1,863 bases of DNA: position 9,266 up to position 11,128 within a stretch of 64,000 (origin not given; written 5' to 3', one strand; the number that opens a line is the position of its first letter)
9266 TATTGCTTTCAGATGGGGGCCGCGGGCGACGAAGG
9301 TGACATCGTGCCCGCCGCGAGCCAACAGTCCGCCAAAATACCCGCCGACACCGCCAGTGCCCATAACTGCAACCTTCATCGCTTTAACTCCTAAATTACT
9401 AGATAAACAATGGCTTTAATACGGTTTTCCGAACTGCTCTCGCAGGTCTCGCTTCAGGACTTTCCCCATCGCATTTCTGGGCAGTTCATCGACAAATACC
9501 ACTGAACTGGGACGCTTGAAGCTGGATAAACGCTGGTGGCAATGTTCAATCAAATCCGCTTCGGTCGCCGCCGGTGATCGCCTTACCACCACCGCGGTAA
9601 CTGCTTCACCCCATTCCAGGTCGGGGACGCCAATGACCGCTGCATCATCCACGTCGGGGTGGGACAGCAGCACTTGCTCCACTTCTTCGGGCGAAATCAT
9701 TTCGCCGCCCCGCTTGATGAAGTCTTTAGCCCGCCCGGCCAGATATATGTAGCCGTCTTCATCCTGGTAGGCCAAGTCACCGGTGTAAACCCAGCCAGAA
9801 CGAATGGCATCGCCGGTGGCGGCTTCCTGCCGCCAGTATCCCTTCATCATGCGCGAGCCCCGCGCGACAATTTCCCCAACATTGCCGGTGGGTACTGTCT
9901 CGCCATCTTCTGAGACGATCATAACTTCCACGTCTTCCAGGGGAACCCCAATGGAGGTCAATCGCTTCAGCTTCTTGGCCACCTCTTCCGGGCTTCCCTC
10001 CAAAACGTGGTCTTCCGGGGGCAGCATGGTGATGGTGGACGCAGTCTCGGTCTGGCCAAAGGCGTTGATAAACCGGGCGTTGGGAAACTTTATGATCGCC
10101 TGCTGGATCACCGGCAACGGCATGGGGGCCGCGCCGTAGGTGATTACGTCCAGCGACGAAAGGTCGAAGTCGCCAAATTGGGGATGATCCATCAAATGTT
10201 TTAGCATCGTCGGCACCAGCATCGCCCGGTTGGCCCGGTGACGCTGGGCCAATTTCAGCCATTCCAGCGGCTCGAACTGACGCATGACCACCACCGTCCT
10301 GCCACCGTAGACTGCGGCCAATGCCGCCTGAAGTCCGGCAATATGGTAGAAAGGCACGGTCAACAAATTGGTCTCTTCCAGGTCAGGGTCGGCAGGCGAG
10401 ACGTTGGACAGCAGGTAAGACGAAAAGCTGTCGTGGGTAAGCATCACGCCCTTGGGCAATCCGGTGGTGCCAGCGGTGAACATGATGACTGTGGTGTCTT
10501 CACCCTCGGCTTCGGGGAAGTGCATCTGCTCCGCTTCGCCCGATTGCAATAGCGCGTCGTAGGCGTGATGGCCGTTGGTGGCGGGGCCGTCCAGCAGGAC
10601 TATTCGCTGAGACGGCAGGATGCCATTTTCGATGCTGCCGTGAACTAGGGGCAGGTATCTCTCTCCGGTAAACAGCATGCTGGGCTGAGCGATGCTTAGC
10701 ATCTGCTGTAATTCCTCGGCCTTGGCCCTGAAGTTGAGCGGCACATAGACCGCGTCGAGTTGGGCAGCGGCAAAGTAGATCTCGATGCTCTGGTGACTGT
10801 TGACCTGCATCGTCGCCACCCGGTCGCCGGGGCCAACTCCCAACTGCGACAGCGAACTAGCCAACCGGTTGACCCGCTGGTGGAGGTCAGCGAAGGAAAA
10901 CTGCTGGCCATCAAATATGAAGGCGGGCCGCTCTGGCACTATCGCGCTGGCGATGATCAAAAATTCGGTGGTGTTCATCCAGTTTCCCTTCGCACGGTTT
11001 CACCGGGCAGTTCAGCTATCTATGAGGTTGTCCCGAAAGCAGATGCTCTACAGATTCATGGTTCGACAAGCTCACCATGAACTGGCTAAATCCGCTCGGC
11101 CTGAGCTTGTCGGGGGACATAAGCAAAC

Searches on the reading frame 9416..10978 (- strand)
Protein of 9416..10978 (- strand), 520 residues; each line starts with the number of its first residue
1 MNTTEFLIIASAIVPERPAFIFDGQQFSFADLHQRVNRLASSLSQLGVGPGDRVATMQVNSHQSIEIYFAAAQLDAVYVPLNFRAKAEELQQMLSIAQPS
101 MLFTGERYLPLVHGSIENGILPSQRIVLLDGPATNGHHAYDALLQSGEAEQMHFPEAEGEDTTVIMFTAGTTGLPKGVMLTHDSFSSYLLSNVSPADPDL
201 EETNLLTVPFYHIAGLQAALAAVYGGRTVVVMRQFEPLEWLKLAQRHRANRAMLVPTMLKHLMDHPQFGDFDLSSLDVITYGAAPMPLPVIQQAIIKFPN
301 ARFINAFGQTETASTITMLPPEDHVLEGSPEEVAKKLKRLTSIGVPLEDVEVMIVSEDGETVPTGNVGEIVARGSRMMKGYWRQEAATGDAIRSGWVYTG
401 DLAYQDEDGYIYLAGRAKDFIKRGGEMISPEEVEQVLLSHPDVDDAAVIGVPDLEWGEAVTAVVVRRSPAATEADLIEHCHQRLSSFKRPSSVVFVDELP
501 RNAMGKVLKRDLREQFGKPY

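Call 40: find_encoding_contigs(protein=window:9416-10978:-, flank=10000, max_places=1)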
Protein window:9416-10978:- (520 aa): 5 contigs read that carry it; 1 place shown.
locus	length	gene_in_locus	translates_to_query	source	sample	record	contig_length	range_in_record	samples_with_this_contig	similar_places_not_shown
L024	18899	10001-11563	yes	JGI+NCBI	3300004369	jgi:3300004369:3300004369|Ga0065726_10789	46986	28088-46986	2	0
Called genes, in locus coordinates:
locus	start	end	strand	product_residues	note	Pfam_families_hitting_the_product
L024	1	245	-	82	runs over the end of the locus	-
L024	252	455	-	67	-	PF02597:ThiS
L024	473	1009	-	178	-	PF02581:TMP-TENI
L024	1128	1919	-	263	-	PF00977:His_biosynth (faint), PF05690:ThiG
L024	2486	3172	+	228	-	PF01144:CoA_trans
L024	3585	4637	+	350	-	PF01144:CoA_trans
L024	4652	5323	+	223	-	PF01144:CoA_trans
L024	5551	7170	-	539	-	PF00118:Cpn60_TCP1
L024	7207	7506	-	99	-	PF00166:Cpn10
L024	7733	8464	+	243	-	PF00378:ECH_1, PF16113:ECH_2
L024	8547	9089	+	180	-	-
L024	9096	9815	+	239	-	PF00378:ECH_1, PF16113:ECH_2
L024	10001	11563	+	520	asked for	PF00501:AMP-binding, PF13193:AMP-binding_C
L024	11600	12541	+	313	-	PF02558:ApbA, PF08546:ApbA_C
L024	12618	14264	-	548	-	PF02776:TPP_enzyme_N, PF00205:TPP_enzyme_M, PF02775:TPP_enzyme_C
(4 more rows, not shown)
